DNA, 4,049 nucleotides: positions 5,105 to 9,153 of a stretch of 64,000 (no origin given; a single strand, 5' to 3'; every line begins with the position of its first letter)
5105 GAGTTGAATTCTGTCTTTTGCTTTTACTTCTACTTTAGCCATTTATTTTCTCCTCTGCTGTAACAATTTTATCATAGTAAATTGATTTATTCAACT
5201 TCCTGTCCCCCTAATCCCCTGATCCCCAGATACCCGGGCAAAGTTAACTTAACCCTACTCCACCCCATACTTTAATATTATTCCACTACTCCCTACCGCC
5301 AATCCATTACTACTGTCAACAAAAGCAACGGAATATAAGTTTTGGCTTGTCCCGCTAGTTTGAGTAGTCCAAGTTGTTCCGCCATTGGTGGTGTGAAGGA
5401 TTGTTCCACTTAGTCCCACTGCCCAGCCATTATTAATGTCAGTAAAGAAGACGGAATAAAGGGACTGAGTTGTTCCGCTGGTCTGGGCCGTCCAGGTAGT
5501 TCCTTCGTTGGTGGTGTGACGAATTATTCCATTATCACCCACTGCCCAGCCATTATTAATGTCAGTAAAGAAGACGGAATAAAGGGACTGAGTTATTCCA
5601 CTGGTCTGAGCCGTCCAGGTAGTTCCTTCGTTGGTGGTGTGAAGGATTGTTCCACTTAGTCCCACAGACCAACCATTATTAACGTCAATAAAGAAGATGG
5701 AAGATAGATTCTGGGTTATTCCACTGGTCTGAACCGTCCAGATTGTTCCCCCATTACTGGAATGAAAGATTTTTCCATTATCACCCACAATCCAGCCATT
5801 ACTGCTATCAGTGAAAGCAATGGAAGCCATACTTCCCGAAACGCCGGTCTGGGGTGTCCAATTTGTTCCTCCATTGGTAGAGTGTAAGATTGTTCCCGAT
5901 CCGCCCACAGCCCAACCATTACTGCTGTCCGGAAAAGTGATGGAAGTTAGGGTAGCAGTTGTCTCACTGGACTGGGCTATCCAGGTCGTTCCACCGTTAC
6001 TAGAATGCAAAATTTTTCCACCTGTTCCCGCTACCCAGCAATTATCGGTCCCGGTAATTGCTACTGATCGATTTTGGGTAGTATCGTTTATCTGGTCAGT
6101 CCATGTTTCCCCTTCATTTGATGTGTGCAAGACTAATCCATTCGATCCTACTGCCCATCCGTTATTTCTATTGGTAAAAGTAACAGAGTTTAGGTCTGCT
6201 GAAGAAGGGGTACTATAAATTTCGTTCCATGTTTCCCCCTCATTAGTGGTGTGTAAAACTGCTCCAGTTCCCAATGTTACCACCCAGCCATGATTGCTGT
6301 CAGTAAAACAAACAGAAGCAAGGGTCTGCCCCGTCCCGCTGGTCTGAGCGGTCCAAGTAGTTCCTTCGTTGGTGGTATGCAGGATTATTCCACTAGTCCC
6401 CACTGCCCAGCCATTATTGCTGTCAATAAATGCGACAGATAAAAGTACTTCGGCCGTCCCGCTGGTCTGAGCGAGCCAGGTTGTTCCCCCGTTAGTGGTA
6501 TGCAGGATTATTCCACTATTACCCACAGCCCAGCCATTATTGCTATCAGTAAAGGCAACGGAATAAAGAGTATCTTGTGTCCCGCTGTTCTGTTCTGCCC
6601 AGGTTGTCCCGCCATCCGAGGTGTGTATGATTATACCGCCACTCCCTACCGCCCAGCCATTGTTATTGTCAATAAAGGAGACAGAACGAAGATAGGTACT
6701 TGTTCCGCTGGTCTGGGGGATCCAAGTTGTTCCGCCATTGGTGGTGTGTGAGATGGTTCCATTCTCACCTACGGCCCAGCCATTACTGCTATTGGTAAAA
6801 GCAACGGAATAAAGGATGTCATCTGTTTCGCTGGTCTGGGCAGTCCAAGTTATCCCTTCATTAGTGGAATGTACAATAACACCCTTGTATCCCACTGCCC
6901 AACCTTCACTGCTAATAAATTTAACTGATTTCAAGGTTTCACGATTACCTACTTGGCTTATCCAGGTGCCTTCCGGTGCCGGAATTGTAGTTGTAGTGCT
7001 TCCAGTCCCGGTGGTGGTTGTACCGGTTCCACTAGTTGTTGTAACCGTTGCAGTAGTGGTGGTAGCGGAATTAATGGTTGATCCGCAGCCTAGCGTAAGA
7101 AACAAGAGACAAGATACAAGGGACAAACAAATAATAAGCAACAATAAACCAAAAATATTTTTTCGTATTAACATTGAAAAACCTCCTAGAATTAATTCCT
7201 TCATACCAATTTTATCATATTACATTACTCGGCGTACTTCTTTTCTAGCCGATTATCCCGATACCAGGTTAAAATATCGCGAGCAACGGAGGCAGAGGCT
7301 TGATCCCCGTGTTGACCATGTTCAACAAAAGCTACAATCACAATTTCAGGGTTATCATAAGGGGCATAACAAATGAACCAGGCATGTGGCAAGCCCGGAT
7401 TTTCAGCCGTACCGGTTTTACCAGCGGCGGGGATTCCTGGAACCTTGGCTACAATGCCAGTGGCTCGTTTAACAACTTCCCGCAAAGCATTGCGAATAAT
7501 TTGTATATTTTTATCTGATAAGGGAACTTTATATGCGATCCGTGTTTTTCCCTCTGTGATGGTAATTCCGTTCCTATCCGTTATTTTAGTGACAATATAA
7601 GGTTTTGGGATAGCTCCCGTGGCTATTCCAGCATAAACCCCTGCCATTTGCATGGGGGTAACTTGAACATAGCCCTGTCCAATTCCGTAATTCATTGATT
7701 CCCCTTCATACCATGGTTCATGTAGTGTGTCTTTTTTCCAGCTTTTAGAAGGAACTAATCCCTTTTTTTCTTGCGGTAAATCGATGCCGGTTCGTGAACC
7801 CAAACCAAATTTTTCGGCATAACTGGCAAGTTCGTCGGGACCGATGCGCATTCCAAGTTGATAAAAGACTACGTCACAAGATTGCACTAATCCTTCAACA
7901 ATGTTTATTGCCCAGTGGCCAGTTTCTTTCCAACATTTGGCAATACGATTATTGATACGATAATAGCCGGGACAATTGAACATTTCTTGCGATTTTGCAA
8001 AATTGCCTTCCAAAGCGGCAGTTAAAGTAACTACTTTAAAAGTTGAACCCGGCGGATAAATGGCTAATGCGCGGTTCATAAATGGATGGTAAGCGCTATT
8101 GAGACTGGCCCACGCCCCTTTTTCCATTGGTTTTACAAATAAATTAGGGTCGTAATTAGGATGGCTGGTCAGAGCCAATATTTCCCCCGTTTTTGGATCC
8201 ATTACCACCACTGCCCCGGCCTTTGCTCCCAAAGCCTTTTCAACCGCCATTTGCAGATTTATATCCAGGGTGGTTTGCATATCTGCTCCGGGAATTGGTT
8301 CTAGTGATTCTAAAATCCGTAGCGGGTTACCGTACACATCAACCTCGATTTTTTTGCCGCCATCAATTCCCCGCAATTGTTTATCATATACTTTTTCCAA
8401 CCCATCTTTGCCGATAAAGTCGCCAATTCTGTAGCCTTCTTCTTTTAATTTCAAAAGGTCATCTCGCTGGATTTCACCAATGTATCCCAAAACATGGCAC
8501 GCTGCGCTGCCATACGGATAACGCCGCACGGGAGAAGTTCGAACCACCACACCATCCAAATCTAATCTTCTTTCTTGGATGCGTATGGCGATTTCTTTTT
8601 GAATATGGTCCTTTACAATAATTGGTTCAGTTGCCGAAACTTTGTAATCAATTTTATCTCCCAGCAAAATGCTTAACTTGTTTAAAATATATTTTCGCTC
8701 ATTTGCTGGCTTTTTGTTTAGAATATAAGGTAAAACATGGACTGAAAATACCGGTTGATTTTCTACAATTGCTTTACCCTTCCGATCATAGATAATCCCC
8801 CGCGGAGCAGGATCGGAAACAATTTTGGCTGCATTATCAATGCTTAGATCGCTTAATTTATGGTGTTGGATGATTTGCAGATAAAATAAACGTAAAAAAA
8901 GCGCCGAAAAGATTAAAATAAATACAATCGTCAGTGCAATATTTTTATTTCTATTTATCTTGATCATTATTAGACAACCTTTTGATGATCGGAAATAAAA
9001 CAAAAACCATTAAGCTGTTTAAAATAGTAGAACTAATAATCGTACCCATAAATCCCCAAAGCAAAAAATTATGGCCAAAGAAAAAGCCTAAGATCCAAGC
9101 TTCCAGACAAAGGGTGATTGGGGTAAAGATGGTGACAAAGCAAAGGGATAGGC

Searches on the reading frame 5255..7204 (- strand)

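Call 72: search_protein_families(library=pfam, proteins=[window:5255-7204:-], max_evalue=0.00001)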
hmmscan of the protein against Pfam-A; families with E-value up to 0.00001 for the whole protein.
window:5255-7204:- (649 aa): 3 families
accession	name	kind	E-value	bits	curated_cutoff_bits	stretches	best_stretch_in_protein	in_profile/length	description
PF14870.12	PSII_BNR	-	3.1e-76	257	27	8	120-203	9-95/303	Photosynthesis system II assembly factor YCF48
PF18975.6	DUF5711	-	8.6e-11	42.1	26.3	0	251-309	195-252/344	Family of unknown function (DUF5711)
PF02012.26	BNR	-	1.3e-06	27.9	27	0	112-121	2-11/12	BNR/Asp-box repeat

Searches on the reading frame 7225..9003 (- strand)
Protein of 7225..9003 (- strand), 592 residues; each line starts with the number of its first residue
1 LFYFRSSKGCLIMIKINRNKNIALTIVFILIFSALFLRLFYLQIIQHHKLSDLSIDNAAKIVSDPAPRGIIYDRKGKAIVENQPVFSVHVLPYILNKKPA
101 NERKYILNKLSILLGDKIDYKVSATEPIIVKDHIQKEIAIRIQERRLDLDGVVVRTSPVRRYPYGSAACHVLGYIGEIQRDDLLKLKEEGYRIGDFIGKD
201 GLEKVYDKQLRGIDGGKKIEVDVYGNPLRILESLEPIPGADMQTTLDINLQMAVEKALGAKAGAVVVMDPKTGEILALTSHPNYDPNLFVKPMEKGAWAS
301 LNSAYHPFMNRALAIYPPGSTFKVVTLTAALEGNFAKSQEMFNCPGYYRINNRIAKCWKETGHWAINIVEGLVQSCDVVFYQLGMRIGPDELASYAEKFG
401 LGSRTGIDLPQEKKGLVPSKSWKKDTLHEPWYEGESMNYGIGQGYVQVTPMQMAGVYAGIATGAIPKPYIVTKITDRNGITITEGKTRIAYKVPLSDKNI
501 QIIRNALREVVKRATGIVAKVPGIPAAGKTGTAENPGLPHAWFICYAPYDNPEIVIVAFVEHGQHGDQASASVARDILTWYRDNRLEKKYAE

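Call 72: search_protein_families(library=pfam, proteins=[window:7225-9003:-], max_evalue=0.00001)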
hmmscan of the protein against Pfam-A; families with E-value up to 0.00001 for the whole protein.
window:7225-9003:- (592 aa): 2 families
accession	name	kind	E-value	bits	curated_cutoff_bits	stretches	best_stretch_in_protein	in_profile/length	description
PF00905.27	Transpeptidase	-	1.5e-70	238.2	22.1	1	263-578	1-298/299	Penicillin binding protein transpeptidase domain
PF03717.20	PBP_dimer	-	1.3e-45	156.4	24.4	1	64-229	2-177/180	Penicillin-binding Protein dimerisation domain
